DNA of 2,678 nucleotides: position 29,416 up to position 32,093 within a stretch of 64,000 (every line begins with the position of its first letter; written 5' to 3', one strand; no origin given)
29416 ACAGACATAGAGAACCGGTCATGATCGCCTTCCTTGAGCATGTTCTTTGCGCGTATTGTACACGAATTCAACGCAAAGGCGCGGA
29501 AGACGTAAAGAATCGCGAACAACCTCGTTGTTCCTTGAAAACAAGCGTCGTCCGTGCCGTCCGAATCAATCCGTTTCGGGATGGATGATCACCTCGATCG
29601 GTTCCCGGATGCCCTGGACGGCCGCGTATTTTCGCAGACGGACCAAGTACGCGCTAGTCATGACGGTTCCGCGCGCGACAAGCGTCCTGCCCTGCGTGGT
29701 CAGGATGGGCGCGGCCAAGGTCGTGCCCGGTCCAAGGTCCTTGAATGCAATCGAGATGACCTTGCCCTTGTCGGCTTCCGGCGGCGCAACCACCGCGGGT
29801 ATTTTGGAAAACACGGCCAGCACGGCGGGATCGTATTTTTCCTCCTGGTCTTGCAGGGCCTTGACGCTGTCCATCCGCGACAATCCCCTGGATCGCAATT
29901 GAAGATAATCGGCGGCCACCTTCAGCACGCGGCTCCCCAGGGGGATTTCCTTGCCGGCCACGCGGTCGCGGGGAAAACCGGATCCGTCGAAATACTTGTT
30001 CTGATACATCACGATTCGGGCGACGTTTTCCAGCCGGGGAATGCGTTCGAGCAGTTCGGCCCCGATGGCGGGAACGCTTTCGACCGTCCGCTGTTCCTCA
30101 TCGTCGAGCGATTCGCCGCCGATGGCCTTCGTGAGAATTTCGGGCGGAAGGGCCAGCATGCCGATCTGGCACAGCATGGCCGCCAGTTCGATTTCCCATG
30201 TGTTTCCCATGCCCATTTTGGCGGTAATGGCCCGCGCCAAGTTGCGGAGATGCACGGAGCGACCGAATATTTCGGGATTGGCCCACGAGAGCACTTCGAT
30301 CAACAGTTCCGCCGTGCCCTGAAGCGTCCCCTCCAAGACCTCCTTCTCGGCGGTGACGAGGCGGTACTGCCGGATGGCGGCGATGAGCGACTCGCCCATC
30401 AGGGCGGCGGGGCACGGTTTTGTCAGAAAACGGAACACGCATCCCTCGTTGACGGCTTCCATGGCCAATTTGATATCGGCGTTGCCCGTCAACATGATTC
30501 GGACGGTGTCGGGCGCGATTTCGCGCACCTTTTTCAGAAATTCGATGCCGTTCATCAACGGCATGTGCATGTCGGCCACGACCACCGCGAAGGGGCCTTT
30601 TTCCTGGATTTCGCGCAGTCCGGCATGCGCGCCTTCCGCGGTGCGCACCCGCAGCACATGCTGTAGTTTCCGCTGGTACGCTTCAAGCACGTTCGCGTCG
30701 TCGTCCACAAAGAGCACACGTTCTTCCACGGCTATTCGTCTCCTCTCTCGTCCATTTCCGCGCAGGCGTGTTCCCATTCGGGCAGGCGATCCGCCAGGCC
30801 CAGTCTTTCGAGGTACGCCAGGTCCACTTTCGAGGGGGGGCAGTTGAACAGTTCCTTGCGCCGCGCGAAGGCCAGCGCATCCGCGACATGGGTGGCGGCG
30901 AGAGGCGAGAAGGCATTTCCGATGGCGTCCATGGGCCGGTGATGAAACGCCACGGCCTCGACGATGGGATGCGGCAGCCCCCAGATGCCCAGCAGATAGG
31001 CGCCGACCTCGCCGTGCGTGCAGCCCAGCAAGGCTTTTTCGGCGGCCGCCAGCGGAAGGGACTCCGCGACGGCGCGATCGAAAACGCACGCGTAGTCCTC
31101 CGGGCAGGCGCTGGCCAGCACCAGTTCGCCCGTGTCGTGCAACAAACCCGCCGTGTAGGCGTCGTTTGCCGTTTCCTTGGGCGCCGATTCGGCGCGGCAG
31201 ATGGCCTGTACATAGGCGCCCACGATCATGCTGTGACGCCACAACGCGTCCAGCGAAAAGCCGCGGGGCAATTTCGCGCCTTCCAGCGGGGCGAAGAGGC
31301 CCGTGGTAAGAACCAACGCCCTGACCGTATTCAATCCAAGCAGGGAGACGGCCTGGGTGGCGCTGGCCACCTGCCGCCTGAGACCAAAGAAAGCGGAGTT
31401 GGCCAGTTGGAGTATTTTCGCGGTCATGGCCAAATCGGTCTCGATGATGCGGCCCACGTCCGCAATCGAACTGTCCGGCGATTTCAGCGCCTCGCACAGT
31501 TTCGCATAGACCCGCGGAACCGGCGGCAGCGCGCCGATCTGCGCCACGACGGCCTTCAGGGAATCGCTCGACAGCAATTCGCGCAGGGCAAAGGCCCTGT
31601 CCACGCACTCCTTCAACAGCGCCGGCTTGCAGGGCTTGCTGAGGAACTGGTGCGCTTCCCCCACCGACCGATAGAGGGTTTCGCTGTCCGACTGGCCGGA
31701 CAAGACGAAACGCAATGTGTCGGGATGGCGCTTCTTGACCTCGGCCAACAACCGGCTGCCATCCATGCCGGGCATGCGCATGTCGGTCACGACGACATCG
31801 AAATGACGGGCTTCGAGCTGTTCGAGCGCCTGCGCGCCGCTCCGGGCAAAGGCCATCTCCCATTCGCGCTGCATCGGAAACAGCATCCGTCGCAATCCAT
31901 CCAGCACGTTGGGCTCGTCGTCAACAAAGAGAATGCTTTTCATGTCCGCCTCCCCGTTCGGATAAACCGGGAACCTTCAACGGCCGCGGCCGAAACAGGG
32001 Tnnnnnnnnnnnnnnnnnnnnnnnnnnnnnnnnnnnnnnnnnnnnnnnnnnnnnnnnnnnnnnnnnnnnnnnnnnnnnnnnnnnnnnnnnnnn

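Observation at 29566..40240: Dense signalling island: six consecutive receiver-domain genes (REC-HDOD x2, REC-HD-GYP, REC-HK, 1484-aa hybrid HK, pseudo-REC+REC)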

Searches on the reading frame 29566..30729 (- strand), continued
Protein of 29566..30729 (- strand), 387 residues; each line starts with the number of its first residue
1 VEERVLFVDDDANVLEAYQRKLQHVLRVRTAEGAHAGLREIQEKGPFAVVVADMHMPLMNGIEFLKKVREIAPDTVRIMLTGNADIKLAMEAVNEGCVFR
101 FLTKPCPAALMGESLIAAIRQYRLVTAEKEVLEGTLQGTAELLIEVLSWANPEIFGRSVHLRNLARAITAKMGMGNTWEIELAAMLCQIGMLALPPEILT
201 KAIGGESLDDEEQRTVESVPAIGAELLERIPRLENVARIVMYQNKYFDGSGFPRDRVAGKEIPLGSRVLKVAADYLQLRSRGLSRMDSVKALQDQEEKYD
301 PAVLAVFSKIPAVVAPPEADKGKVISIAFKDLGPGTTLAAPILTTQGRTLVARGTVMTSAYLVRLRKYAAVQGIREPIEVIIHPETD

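Call 79: get_annotated_region(hit=H3, flank=7000)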
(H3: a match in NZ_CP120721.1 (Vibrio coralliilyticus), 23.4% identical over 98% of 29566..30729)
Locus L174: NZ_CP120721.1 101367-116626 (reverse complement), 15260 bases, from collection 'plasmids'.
description: Vibrio coralliilyticus strain Rb102 plasmid unnamed1, complete sequence
organism: Vibrio coralliilyticus (NCBI taxid 190893)
taxonomy: Bacteria; Pseudomonadota; Gammaproteobacteria; Vibrionales; Vibrionaceae; Vibrio; Vibrio coralliilyticus
host: -; source: tissue sample,sea urchin, Strongylocentrotus intermedius; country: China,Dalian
typing (MOB-suite, as given by PLSDB): mobilizable; replicon rep_cluster_564; relaxase MOBF
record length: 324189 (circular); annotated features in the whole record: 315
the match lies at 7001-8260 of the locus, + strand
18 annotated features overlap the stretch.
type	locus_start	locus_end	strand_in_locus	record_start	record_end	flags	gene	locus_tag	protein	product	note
CDS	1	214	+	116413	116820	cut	-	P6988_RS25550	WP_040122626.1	winged helix-turn-helix domain-containing protein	-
CDS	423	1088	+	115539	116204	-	-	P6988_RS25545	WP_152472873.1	hypothetical protein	-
CDS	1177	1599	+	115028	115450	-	-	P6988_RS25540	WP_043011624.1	hypothetical protein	-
CDS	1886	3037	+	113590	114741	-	-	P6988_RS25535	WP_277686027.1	HDOD domain-containing protein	-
CDS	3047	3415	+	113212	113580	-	-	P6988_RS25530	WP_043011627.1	response regulator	GO:0000160 - phosphorelay signal transduction system [Evidence IEA]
CDS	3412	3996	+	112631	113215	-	-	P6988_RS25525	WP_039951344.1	chemotaxis protein CheC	-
CDS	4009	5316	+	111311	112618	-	-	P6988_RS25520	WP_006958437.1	ATP-binding protein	-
CDS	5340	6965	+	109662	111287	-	-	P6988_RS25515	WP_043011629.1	EAL domain-containing protein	-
CDS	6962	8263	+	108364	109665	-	-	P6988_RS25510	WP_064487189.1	HD domain-containing phosphohydrolase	-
CDS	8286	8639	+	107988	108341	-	-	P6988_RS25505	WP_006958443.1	Hpt domain-containing protein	GO:0000160 - phosphorelay signal transduction system [Evidence IEA]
CDS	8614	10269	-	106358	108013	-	-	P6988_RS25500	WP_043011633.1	ATP-binding protein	-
CDS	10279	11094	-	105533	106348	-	-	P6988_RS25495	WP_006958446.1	phosphate/phosphite/phosphonate ABC transporter substrate-binding protein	-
CDS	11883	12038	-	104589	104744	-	-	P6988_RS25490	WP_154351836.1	hypothetical protein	-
CDS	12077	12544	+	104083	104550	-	-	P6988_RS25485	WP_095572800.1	hypothetical protein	-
CDS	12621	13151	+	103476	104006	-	-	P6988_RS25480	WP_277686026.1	GNAT family protein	-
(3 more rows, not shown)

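Call 81: search_protein_families(library=pfam, proteins=[L174:1886-3037:+, L174:4009-5316:+, L174:5340-6965:+, L174:6962-8263:+, L174:8614-10269:-], max_evalue=0.001)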
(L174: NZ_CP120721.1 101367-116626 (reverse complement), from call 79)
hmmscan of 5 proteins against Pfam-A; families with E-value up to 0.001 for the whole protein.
L174:1886-3037:+ (383 aa): 2 families
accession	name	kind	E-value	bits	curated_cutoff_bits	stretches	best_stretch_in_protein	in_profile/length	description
PF08668.18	HDOD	-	1.5e-25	90.2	22.9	1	145-282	1-138/196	HDOD domain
PF00072.30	Response_reg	-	1.1e-10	42.1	30.2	1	8-119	1-109/111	Response regulator receiver domain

L174:4009-5316:+ (435 aa): 4 families
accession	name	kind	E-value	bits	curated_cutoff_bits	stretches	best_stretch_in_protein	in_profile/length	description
PF02518.31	HATPase_c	-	7.2e-29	100.9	26.4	1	318-424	3-110/111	Histidine kinase-, DNA gyrase B-, and HSP90-like ATPase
PF00512.31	HisKA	-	5.9e-06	26.7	26.9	1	175-202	3-30/66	His Kinase A (phospho-acceptor) domain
PF08448.16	PAS_4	-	0.0001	22.9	23.1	1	11-130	1-108/110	PAS fold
PF00989.32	PAS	-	0.00017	22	22.6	0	9-56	5-52/113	PAS fold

L174:5340-6965:+ (541 aa): 3 families
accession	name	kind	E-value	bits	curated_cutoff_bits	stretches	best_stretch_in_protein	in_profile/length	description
PF00563.25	EAL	-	2e-54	184.9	31.3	1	293-522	6-236/236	EAL domain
PF00072.30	Response_reg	-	4.8e-26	91.6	30.2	1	6-116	1-110/111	Response regulator receiver domain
PF00990.26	GGDEF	-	1.5e-07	31.7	23.8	1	127-226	3-107/161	Diguanylate cyclase, GGDEF domain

L174:6962-8263:+ (433 aa): 3 families
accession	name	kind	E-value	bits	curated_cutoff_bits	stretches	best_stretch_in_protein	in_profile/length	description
PF13487.12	HD_5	-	6e-23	81.9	27.2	1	194-359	3-170/170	HD domain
PF00072.30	Response_reg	-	1.1e-20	74.3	30.2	1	16-121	2-107/111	Response regulator receiver domain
PF01966.28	HD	-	3.6e-06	27.7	22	1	209-326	5-114/116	HD domain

L174:8614-10269:- (551 aa): 5 families
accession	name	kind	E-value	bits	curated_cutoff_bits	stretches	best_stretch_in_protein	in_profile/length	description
PF02518.31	HATPase_c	-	6.7e-20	72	26.4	1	428-538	3-110/111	Histidine kinase-, DNA gyrase B-, and HSP90-like ATPase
PF00672.30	HAMP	-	2.6e-08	34.5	25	1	172-221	2-51/53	HAMP domain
PF00512.31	HisKA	-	8.8e-07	29.3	26.9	1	284-325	3-31/66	His Kinase A (phospho-acceptor) domain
PF13581.12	HATPase_c_2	-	0.0001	22.8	27.4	0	430-521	31-114/127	Histidine kinase-like ATPase domain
PF14501.12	HATPase_c_5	-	0.0002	21.6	22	1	428-525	3-92/102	GHKL domain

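Call 85: get_annotated_region(hit=H10, flank=7000)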
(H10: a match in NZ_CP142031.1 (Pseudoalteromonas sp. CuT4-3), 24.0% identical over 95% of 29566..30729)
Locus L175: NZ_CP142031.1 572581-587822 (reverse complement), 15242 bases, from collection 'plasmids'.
description: Pseudoalteromonas sp. CuT4-3 plasmid unnamed1, complete sequence
organism: Pseudoalteromonas sp. CuT4-3 (NCBI taxid 3112573)
taxonomy: Bacteria; Pseudomonadota; Gammaproteobacteria; Alteromonadales; Pseudoalteromonadaceae; Pseudoalteromonas; Pseudoalteromonas sp. CuT4-3
host: -; source: whole organism,deep-sea sediment; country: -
typing (MOB-suite, as given by PLSDB): non-mobilizable
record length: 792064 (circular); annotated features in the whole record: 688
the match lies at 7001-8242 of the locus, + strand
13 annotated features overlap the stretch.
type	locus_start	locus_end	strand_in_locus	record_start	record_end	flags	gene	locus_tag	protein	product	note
CDS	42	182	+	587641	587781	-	-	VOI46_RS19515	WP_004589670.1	hypothetical protein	-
CDS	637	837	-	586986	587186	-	arfA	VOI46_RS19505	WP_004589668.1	alternative ribosome rescue factor ArfA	GO:0072344 - rescue of stalled ribosome [Evidence IEA]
CDS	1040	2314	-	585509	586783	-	ltrA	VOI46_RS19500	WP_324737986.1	group II intron reverse transcriptase/maturase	GO:0000373 - Group II intron splicing [Evidence IEA]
CDS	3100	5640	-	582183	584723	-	-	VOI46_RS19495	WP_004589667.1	TonB-dependent receptor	-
CDS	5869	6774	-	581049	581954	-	-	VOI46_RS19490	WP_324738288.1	ATP-binding protein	-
CDS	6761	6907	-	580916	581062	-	-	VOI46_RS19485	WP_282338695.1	hypothetical protein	-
CDS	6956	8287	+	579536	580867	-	-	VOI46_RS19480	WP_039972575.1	HD domain-containing phosphohydrolase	-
CDS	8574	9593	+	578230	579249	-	hemH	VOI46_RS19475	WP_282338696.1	ferrochelatase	GO:0006779 - porphyrin-containing compound biosynthetic process [Evidence IEA]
CDS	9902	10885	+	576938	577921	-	-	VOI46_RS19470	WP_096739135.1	IS110 family transposase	-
CDS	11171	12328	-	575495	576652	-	-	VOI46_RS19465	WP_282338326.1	benzoate/H(+) symporter BenE family transporter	GO:0042919 - benzoate transport [Evidence IEA]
CDS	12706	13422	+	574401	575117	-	-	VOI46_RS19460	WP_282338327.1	hypothetical protein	-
CDS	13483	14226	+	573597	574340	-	-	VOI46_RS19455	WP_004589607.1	zinc-dependent metalloprotease family protein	-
CDS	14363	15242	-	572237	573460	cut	-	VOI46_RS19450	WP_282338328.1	ectonucleotide pyrophosphatase/phosphodiesterase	-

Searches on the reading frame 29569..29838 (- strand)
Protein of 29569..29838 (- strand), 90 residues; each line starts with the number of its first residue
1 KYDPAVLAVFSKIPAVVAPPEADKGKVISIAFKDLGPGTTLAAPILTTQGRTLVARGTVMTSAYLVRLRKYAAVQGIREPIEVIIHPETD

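Call 31: search_protein_families(library=pfam, proteins=[window:29569-29838:-], max_evalue=10)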
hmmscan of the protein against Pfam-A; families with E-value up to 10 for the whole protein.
seq(90 aa): 0 families

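Call 68: predict_structure(alignment_id=A4)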
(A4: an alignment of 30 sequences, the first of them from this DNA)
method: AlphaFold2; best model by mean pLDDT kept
length: 72 residues; sequences in the alignment: 30
mean_pLDDT: 88.4   pTM: 0.71
mean pLDDT of the five models: 88.4, 88.4, 88.1, 87.3, 86.8
residues with pLDDT >= 90: 58; 70-90: 4; 50-70: 6; < 50: 4
segments of 3 or more residues with pLDDT < 50: none
pLDDT, mean of each block of 10 residues (from residue 1): 68 95 95 94 95 94 86 43
secondary structure, 60 per line:
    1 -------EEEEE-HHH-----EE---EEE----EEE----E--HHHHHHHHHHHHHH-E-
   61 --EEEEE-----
elements in order: E8-12 E27-29 E34-36 H44-57 E63-67

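Call 72: fold_search(model_id=the predicted structure, library=pdb)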
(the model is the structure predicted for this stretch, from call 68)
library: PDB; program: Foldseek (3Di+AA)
matches with E <= 10: 302; with E <= 0.001: 0
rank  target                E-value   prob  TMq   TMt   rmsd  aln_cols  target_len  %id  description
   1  8x6f_C                9.1e-02  0.96  0.51  0.04   8.1        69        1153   23  Cryo-EM structure of Staphylococcus aureus sigA-dependent RNAP-promoter open complex (released 2024-06-05)
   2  9gw9_B                1.3e-01  0.96  0.56  0.15   9.2        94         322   19  Cryo-EM structure of Gephyrin E domain filament interface (released 2025-10-08)
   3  2x3l_B                2.5e-01  0.94  0.52  0.11   2.9        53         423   21  Crystal Structure of the Orn_Lys_Arg decarboxylase family protein SAR0482 from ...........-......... Staphylococcus au (released 2010-07-21)
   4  5fkz                  3.8e-01  0.72  0.48  0.07   4.9        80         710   20  Structure of E.coli Constitutive lysine decarboxylase (released 2016-09-21)
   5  6y3x_A                4.3e-01  0.72  0.50  0.07   4.7        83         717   24  Crystal structure of the Francisella novicida lysine decarboxylase LdcF (released 2021-01-27)
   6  3e7h_B                4.6e-01  0.66  0.45  0.34   6.7        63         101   19  The crystal structure of the beta subunit of the DNA-directed RNA polymerase from Vibrio cholerae O1 biovar eltor (released 2008-10-14)
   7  3tmb_B                4.6e-01  0.47  0.45  0.13   6.4        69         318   13  Bd1817, a HDG"Y"P protein from Bdellovibrio bacteriovorus (released 2011-10-19)
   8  6koo_D                4.9e-01  0.66  0.52  0.04   5.3        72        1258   18  Mycobacterium tuberculosis initial transcription complex comprising sigma H and 5'-OH RNA of 7 nt (released 2020-03-11)
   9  5xx1_C                5.6e-01  0.75  0.53  0.07   5.0        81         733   14  Crystal structure of Arginine decarboxylase (AdiA) from Salmonella typhimurium (released 2018-05-16)
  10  5xx1_I                5.9e-01  0.75  0.53  0.07   5.0        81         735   14  Crystal structure of Arginine decarboxylase (AdiA) from Salmonella typhimurium (released 2018-05-16)
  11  7p9b_A                5.9e-01  0.60  0.49  0.07   4.3        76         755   16  Providencia stuartii Arginine decarboxylase (Adc), decamer structure (released 2022-04-20)
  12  9m7y_B                6.3e-01  0.60  0.50  0.04   5.4        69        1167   19  Cryo-EM structure of gp79-dependent RNAP promoter open complex (released 2025-09-03)
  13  5xx1_F                7.6e-01  0.69  0.51  0.07   4.1        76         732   14  Crystal structure of Arginine decarboxylase (AdiA) from Salmonella typhimurium (released 2018-05-16)
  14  5xx1_H                7.6e-01  0.66  0.52  0.07   5.1        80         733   14  Crystal structure of Arginine decarboxylase (AdiA) from Salmonella typhimurium (released 2018-05-16)
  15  5xx1_J                7.6e-01  0.66  0.52  0.07   5.1        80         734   14  Crystal structure of Arginine decarboxylase (AdiA) from Salmonella typhimurium (released 2018-05-16)
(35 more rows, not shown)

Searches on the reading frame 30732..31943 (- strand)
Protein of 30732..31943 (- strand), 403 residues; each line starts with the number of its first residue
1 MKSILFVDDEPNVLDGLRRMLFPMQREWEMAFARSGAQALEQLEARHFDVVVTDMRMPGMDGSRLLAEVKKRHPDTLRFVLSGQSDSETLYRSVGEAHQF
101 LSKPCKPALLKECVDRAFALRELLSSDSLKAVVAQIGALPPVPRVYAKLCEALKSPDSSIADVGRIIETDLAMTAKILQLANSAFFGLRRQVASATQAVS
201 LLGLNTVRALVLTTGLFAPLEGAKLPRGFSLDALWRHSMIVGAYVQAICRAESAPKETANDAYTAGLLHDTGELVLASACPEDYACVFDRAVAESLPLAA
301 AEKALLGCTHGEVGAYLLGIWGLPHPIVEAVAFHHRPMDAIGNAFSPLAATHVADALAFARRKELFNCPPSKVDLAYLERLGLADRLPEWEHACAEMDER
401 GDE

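Call 4: search_protein_families(library=pfam, proteins=[window:30732-31943:-], max_evalue=0.01)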
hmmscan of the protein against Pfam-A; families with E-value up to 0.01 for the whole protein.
window:30732-31943:- (403 aa): 4 families
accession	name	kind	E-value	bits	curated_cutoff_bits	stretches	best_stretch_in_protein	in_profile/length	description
PF08668.18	HDOD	-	1.2e-58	198.3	22.9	1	139-337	1-196/196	HDOD domain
PF00072.30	Response_reg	-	2.2e-21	76.5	30.2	1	4-114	1-110/111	Response regulator receiver domain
PF01966.28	HD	-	5.5e-07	30.3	22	1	235-339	2-90/116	HD domain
PF23198.2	PDE8A_N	-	0.0062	16.9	29.6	0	26-70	33-78/147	PDE8A-like, N-terminal domain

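Call 17: search_protein_families(library=ncbifam, proteins=[window:30732-31943:-], max_evalue=0.001)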
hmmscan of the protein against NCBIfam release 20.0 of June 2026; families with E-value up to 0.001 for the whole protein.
window:30732-31943:- (403 aa): 75 families (the best 25 are shown)
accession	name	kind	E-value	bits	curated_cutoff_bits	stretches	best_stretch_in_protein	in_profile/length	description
NF053512.1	nitric_RR_NosR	exception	3.8e-38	131.6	400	1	4-125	1-122/422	response regulator c-di-GMP phosphodiesterase, NosR family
NF052313.1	T9SS_RR_PorX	equivalog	1.7e-13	50.2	300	1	3-125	2-123/513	T9SS response regulator signal transducer PorX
TIGR01818.1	ntrC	equivalog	2.8e-13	49.5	558.6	1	4-131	1-127/463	nitrogen regulation protein NR(I)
NF046020.1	HisKinCckABruc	equivalog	8.4e-13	47.1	1000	1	3-105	751-854/868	cell cycle histidine kinase CckA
NF052574.1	HisKinEspCMyxo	equivalog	2.6e-12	45.7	1200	1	3-118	667-783/785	serine histidine kinase EspC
NF007689.0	PRK10365.1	equivalog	1.4e-11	43.9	760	1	4-150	8-153/441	sigma-54-dependent response regulator transcription factor ZraR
NF011695.0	PRK15115.1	equivalog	1.4e-11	43.8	763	1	3-129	8-133/445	two-component system response regulator GlrR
NF008469.0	PRK11361.1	equivalog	1.8e-11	43.4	714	1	2-123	5-125/461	acetoacetate metabolism transcriptional regulator AtoC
NF052596.1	RR_EAL_PvrR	equivalog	2.9e-11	42.6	580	1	3-82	5-83/398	response regulator cyclic di-GMP phosphodiesterase PvrR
NF006900.1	PRK09390.1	equivalog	3.9e-11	42.9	255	1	3-139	6-143/203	response regulator FixJ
NF052573.1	HisKinEspAMyxo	equivalog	2.5e-10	39.1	1400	1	4-78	635-707/755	serine histidine kinase EspA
NF047793.1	ResRegPgtA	equivalog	1.1e-09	37.7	650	1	2-122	6-125/414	two-component system response regulator PgtA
NF008176.1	PRK10923.1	equivalog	4.3e-09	35.5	620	1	6-106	8-107/469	nitrogen regulation protein NR(I)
NF011874.0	PRK15347.1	equivalog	5.2e-09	34.7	852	1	3-117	692-809/921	two component system sensor kinase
NF041946.1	LuxO_transreg_Vib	equivalog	5.5e-09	35.3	800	1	28-121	21-115/463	quorum-sensing sigma-54 dependent transcriptional regulator LuxO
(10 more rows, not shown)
